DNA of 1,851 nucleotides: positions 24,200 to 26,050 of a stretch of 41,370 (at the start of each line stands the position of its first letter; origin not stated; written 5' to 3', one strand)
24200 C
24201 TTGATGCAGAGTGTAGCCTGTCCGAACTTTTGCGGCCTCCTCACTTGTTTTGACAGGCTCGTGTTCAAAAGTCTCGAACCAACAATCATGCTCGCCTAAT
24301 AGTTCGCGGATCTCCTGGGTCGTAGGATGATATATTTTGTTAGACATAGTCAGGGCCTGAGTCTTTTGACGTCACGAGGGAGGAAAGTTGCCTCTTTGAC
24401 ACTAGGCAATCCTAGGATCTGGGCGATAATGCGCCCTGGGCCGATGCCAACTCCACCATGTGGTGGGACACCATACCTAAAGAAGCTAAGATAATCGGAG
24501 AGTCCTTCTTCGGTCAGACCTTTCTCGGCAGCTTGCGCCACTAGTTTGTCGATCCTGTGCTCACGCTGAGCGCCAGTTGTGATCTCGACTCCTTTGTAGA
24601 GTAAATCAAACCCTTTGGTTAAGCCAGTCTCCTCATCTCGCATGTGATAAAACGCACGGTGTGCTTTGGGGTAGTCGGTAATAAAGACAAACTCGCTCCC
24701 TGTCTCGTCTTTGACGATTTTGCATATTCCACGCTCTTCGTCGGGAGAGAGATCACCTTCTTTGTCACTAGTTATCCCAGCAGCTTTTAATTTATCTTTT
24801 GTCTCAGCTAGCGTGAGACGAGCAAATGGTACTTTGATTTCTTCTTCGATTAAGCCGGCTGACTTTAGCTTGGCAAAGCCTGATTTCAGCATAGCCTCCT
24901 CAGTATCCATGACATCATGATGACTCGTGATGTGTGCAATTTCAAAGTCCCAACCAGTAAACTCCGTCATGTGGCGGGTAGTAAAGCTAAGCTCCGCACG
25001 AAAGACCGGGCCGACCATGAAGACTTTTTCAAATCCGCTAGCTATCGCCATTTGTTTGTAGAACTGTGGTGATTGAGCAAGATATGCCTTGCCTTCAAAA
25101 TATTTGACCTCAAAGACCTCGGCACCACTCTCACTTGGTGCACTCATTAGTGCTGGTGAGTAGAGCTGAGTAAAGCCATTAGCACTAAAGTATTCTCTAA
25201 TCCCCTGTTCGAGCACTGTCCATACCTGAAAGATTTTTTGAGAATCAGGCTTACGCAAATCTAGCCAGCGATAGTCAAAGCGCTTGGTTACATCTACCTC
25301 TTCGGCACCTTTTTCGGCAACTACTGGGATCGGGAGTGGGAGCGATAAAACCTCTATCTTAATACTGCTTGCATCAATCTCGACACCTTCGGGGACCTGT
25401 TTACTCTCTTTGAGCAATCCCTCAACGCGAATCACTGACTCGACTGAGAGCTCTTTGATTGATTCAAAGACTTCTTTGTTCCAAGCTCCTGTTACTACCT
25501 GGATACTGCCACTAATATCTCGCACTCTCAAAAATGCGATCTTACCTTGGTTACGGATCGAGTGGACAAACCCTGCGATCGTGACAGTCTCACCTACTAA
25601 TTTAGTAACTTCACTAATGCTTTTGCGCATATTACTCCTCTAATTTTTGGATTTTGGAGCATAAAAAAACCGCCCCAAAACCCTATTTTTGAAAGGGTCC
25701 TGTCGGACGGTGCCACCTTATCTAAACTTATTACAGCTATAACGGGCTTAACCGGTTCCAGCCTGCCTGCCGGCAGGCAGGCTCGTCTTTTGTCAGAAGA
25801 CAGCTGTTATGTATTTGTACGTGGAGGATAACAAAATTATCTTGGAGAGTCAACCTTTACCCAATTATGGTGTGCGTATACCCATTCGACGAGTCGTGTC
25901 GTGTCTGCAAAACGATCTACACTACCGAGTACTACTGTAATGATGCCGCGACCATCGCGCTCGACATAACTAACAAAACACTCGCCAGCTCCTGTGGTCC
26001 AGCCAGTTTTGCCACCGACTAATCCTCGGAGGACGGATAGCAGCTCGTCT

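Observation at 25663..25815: Second T-box leader (minus strand) upstream of aspS: GAC in a 7-nt hairpin loop, discriminator-matched UGGC bulge, and a 24-nt perfect palindrome helix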

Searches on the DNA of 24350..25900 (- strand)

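Call 4: search_rna_families(source=window, start=25600, end=25900, threshold=evalue, max_evalue=10, show_alignments=4)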
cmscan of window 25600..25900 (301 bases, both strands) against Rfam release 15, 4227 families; matches with E-value up to 10: 1.
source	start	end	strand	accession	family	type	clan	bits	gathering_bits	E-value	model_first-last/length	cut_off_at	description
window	25756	25785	-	RF03973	mir-5615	Gene; miRNA;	-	13.6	82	7.2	1-61/61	no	mir-5615 microRNA precursor family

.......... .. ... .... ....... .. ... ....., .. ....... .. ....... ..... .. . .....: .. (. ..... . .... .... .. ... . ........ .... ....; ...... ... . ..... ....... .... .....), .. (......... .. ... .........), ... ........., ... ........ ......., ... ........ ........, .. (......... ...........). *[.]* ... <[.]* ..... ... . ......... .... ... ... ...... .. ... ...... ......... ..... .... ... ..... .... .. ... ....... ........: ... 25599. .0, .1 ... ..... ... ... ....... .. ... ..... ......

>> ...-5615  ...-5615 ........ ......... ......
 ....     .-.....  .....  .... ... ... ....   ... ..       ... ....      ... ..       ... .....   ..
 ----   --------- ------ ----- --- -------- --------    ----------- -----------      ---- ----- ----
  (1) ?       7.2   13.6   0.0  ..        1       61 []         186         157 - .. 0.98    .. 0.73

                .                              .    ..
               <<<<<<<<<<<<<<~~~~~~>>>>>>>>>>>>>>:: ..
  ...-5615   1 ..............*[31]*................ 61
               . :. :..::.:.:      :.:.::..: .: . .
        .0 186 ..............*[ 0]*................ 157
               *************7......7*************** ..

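Call 18: search_rna_families(sources=[L001, L002, L003, L006, L010, L012, L014, L015, L019, L023, L025, L028, L036, L043, L045, L065, L068, L075, L076, L077], threshold=gathering, show_alignments=3)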
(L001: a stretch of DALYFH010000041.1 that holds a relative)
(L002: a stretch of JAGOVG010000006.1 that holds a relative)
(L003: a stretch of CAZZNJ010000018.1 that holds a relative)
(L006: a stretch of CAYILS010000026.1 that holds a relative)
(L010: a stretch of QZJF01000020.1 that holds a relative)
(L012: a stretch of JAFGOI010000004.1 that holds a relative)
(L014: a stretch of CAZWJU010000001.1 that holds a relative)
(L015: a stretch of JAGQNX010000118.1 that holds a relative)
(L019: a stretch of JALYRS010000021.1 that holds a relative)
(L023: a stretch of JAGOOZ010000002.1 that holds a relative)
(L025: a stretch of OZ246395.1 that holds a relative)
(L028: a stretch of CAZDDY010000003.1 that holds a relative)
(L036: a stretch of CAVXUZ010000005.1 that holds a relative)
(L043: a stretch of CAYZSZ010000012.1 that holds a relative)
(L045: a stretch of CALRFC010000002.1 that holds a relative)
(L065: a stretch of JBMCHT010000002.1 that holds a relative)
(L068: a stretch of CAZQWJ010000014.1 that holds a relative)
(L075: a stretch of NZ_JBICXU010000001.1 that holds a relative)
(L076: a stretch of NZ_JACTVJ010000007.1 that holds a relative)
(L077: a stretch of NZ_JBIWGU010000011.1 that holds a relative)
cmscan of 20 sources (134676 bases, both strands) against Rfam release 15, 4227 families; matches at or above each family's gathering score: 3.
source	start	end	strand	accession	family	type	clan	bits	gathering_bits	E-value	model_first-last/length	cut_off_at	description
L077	1803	1901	-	RF00169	Bacteria_small_SRP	Gene;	CL00003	64.4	40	1.3e-11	1-97/97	no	Bacterial small signal recognition particle RNA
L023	1248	1319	+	RF00005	tRNA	Gene; tRNA;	CL00001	59.9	29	4e-10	1-71/71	no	tRNA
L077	1973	2057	+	RF00005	tRNA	Gene; tRNA;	CL00001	53.5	29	2.3e-08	1-71/71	no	tRNA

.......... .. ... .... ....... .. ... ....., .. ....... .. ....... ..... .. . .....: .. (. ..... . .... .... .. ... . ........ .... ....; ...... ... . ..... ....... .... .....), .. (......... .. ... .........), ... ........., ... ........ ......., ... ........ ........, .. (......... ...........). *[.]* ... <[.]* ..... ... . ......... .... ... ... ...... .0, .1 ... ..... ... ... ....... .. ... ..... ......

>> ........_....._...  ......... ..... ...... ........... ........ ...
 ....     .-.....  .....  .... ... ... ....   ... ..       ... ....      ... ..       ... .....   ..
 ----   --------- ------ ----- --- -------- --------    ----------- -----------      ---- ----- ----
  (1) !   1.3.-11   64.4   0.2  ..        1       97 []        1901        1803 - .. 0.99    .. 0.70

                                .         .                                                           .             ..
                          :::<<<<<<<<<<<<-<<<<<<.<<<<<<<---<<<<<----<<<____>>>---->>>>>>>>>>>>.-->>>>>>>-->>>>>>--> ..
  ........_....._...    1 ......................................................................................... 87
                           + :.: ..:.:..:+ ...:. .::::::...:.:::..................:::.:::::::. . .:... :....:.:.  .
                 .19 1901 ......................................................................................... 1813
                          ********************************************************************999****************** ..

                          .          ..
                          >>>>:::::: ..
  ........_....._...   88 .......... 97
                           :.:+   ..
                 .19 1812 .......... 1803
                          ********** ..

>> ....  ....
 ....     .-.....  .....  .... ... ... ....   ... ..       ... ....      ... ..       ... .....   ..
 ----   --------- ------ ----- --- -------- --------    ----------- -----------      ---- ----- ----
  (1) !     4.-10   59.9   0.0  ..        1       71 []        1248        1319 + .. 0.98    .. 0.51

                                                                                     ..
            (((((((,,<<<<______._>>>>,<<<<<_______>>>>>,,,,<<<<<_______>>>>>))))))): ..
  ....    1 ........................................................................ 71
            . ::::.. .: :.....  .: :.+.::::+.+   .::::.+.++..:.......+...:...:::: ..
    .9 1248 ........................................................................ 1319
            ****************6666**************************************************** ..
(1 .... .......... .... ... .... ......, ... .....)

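Call 46: build_rna_model(alignment_id=A2, structure=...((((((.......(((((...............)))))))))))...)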
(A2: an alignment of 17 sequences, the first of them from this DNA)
Model R1 built from alignment A2 (17 sequences, 50 columns); structure: as given.
model positions 38; base pairs 11; branch points 0; effective number of sequences 17; information 1.049 bits per position. Calibrated on 0.2 Mb of random sequence (short: E-values are rough).
structure used (alignment columns):
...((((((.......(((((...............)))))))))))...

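Call 47: search_with_rna_model(model_id=R1, sources=[window, L001, L002, L003, L004, L005, L006, L007, L008, L009, L010, L011, L012, L013, L014, L015, L016, L017, L018, L019, L020, L021, L022, L023, L024, L025, L026, L027, L028, L029, L030, L031, L032, L033, L034, L035, L036, L037, L038, L039, L040, L041, L042, L043, L044, L045, L046, L047, L048, L049, L050, L051, L052, L053, L054, L055, L056, L057, L058, L059, L060, L061, L062, L063, L064, L065, L066, L067, L068, L069, L070, L071, L072, L073, L074, L075, L076, L077, L078, L079, L080], max_evalue=1)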
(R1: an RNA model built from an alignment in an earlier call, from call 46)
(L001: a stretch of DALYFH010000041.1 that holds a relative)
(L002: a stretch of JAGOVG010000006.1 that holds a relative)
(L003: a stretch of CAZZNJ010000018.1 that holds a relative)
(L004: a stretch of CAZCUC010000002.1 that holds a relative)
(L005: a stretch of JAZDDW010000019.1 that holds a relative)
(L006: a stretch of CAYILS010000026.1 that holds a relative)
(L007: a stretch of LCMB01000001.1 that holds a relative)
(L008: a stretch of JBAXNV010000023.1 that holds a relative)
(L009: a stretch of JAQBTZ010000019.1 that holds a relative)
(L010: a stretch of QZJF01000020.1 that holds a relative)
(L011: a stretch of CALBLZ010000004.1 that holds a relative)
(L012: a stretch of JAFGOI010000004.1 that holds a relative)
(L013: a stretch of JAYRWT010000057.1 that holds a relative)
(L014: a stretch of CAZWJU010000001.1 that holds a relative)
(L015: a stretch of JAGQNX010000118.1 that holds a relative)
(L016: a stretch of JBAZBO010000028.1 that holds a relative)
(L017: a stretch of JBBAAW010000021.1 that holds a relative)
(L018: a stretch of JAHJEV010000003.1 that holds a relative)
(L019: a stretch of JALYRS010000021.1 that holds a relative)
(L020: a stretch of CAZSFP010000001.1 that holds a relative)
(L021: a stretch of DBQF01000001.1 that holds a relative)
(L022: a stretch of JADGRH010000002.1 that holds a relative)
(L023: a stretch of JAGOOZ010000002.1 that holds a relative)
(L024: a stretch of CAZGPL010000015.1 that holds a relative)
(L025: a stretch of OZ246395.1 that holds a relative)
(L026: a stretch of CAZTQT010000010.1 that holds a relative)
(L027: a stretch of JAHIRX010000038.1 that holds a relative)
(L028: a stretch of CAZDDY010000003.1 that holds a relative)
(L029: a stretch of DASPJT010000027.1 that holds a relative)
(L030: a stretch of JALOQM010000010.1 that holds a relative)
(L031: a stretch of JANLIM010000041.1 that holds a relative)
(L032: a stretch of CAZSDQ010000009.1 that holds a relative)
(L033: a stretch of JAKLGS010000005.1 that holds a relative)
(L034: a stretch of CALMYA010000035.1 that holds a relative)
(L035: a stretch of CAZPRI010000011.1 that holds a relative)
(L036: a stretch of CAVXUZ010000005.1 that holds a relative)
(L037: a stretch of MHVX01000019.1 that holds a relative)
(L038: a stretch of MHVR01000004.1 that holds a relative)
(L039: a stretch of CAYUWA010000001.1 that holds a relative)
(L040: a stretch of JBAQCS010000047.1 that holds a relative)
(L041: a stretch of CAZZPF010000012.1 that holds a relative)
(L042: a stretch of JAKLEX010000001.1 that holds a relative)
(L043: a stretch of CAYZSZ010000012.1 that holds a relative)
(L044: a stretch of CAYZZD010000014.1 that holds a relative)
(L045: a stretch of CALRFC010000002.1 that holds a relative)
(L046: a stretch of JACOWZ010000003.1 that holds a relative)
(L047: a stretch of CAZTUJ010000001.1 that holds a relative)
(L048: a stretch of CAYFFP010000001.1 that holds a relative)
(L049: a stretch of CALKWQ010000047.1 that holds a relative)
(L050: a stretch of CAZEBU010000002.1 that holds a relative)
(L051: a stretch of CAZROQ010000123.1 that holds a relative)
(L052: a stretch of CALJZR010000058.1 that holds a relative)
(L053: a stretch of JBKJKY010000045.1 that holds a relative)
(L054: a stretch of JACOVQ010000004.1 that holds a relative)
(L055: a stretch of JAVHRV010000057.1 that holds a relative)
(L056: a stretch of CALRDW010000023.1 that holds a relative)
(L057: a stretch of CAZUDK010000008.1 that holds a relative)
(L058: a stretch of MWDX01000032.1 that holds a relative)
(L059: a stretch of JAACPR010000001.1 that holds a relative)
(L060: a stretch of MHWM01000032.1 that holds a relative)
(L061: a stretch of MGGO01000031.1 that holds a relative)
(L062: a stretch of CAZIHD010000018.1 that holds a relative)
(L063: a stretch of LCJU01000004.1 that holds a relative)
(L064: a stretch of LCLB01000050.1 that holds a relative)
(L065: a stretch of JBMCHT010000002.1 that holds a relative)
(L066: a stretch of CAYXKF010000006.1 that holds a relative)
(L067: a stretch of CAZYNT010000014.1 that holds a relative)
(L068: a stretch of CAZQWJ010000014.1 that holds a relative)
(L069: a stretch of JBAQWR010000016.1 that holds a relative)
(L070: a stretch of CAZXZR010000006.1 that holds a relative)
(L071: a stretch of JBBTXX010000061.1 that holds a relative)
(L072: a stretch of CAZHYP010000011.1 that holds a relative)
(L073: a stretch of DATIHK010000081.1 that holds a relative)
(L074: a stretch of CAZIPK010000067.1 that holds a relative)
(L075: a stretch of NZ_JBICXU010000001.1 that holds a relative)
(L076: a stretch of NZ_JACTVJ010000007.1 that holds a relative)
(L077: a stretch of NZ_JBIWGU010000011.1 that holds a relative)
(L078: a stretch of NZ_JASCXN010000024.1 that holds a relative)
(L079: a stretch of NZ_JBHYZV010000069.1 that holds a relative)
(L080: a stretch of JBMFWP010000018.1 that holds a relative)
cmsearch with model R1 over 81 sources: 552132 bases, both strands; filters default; matches with E-value up to 1: 25.
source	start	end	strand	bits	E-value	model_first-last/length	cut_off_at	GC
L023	2904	2941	+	50.2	1.2e-11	1-38/38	no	0.58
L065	2912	2947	+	49.4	2e-11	1-38/38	no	0.53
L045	2888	2925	+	47.5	7.4e-11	1-38/38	no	0.58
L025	2871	2907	+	45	4.4e-10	1-38/38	no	0.59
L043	2942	2979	+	44.7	5.3e-10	1-38/38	no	0.61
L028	2909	2947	+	43.3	1.4e-09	1-38/38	no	0.56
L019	2912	2947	+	42.7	2.2e-09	1-38/38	no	0.5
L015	153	200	+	42.1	3.3e-09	1-38/38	no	0.48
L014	2879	2921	+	41.3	5.6e-09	1-38/38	no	0.56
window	20115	20151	+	40.7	8.7e-09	1-38/38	no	0.57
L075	2912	2952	+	40.3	1.1e-08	1-38/38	no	0.68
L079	2912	2952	+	39.8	1.6e-08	1-38/38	no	0.63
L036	2893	2934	+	39.3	2.3e-08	1-38/38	no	0.5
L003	2863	2897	+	38.6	3.6e-08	1-38/38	no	0.54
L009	2887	2922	+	38.6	3.8e-08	1-38/38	no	0.39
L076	2913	2952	+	38.5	4e-08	1-38/38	no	0.65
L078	2912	2952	+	38.5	4.1e-08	1-38/38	no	0.66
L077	2912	2952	+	38.1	5.5e-08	1-38/38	no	0.66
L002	2907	2941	+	37.9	6.2e-08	1-38/38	no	0.57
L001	1057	1091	+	37.2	1e-07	1-38/38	no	0.54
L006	424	456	+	35.7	3e-07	1-38/38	no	0.52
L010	2605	2644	+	30.6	9.8e-06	1-38/38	no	0.52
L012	2915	2960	+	22.2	0.0036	1-38/38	no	0.59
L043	1234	1254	+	14.4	0.86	1-38/38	no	0.57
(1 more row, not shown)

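Call 48: search_with_rna_model(model_id=R1, sources=[L081, L082, L083, L084, L085, L086, L087, L088, L089, L090, L091, L092, L093, L094, L095, L096, L097, L098, L099, L100, L101, L102, L103, L104, L105, L106, L107, L108, L109, L110, L111, L112, L113, L114, L115, L116, L117, L118, L119, L120, L121, L122, L123, L124, L125, L126, L127, L128, L129, L130, L131, L132, L133, L134, L135, L136, L137, L138, L139, L140, L141, L142, L143, L144, L145, L146, L147, L148, L149, L150, L151, L152, L153, L154, L155, L156, L157, L158, L159, L160], max_evalue=1)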
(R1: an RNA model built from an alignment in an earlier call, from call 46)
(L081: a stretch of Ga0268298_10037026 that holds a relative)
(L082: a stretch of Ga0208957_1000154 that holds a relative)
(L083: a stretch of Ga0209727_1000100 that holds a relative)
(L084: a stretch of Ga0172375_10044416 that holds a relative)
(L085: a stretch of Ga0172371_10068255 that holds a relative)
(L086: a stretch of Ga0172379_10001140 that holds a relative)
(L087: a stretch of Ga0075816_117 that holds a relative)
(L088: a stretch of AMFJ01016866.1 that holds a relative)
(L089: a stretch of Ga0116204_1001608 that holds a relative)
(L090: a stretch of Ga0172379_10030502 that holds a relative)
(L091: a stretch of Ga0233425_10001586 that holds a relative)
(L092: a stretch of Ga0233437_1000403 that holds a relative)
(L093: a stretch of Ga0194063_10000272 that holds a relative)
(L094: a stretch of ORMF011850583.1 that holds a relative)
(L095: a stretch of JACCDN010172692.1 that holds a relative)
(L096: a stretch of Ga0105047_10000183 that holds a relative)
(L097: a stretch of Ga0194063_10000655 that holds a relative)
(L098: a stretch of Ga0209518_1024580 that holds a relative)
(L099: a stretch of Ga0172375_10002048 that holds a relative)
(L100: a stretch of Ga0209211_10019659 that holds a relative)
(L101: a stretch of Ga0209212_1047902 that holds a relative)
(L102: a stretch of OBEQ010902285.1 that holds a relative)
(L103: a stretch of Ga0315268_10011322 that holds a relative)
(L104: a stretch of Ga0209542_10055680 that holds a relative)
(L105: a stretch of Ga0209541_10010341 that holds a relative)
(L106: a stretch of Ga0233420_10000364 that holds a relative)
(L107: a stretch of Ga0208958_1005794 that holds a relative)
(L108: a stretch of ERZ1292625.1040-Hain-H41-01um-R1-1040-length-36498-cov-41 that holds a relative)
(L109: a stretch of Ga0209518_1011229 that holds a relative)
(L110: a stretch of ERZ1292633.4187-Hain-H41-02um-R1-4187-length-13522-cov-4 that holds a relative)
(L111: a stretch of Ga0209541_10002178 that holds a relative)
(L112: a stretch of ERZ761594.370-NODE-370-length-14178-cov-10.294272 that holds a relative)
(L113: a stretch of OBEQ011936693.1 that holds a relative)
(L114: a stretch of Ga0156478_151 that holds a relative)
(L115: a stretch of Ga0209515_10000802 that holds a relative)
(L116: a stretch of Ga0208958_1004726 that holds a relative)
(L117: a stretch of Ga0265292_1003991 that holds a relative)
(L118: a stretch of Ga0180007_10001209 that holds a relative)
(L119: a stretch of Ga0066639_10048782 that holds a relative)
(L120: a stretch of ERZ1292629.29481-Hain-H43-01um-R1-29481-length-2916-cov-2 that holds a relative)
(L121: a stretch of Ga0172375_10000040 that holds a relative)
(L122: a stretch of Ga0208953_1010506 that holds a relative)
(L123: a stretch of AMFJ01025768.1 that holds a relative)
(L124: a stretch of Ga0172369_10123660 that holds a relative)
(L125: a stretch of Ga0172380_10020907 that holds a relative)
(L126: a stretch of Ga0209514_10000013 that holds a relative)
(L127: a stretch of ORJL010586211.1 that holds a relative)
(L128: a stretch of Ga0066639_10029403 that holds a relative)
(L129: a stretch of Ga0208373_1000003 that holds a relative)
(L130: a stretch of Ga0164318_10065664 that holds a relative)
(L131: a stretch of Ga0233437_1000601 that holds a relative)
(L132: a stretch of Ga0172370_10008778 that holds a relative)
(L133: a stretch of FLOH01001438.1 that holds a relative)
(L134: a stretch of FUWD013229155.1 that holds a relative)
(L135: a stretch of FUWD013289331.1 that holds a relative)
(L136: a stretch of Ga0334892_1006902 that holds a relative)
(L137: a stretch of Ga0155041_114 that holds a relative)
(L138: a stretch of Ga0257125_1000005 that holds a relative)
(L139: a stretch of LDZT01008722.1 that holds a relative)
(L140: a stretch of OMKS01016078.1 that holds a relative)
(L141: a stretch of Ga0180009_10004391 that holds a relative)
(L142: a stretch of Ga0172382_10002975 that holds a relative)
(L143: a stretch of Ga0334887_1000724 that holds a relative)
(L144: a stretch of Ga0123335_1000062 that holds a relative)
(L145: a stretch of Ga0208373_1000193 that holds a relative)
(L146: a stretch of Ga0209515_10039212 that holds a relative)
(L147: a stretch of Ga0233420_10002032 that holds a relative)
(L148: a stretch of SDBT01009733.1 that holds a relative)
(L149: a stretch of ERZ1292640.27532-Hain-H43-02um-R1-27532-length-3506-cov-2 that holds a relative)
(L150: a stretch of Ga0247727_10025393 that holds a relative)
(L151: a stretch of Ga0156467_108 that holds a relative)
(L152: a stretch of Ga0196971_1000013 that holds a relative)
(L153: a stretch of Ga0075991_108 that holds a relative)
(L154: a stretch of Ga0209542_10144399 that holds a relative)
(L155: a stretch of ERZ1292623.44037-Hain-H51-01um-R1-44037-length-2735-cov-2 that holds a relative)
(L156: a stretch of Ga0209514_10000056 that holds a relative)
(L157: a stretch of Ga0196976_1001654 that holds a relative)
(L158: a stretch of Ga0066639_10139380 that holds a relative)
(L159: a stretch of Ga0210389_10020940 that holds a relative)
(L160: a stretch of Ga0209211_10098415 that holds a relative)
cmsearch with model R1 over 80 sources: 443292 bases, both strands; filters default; matches with E-value up to 1: 11.
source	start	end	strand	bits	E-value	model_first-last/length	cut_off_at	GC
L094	1812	1849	+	40.7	7.2e-09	1-38/38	no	0.53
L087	388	423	+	32.9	1.7e-06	1-38/38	no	0.5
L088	1984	2020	+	31.6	4.1e-06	1-38/38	no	0.57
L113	1394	1436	-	30.5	8.8e-06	1-38/38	no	0.44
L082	2550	2584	+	29.3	2e-05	1-38/38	no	0.63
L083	2550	2584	+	29.3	2e-05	1-38/38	no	0.63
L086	2550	2584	+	29.3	2e-05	1-38/38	no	0.63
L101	733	770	+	28.5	3.5e-05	1-38/38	no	0.5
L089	2552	2586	+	27.5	6.8e-05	1-38/38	no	0.6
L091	2866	2935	+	22.5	0.0024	1-38/38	no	0.61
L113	6147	6173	-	14.5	0.62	1-38/38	no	0.52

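Call 83: search_rna_families(source=L002, start=2780, end=3010, threshold=evalue, max_evalue=10, show_alignments=1)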
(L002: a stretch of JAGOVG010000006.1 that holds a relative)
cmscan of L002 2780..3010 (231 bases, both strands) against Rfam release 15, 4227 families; matches with E-value up to 10: 1.
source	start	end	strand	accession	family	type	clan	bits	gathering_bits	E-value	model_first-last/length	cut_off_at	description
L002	2933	2978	-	RF02933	ARRPOF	Gene; sRNA;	-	9.5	127.2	4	34-78/256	no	ARRPOF RNA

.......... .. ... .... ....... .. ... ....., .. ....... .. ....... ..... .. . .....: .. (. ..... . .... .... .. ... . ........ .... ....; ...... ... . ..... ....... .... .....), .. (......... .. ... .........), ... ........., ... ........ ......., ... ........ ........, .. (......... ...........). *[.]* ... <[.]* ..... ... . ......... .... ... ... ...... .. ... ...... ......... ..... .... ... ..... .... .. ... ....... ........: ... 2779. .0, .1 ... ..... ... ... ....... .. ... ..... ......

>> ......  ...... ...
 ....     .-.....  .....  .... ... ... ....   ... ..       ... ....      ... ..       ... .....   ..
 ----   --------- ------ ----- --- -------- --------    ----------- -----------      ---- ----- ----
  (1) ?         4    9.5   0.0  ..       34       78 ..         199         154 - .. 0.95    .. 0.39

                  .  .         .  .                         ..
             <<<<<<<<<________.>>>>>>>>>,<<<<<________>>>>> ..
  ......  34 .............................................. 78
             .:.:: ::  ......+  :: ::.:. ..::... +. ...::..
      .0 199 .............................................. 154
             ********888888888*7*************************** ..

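Call 84: search_rna_families(source=L019, start=2700, end=3010, threshold=evalue, max_evalue=10, show_alignments=1)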
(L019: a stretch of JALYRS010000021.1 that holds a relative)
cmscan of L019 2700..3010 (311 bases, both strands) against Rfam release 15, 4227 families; matches with E-value up to 10: 2.
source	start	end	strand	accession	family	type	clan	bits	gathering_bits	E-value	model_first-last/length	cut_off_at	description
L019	2773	2946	+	RF00230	T-box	Cis-reg; leader;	-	58.4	93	1.9e-12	1-219/219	no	T-box leader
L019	2917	2977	+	RF02399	NsiR1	Gene; sRNA;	-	12.9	39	5.5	1-60/60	no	Nitrogen stress-induced RNA 1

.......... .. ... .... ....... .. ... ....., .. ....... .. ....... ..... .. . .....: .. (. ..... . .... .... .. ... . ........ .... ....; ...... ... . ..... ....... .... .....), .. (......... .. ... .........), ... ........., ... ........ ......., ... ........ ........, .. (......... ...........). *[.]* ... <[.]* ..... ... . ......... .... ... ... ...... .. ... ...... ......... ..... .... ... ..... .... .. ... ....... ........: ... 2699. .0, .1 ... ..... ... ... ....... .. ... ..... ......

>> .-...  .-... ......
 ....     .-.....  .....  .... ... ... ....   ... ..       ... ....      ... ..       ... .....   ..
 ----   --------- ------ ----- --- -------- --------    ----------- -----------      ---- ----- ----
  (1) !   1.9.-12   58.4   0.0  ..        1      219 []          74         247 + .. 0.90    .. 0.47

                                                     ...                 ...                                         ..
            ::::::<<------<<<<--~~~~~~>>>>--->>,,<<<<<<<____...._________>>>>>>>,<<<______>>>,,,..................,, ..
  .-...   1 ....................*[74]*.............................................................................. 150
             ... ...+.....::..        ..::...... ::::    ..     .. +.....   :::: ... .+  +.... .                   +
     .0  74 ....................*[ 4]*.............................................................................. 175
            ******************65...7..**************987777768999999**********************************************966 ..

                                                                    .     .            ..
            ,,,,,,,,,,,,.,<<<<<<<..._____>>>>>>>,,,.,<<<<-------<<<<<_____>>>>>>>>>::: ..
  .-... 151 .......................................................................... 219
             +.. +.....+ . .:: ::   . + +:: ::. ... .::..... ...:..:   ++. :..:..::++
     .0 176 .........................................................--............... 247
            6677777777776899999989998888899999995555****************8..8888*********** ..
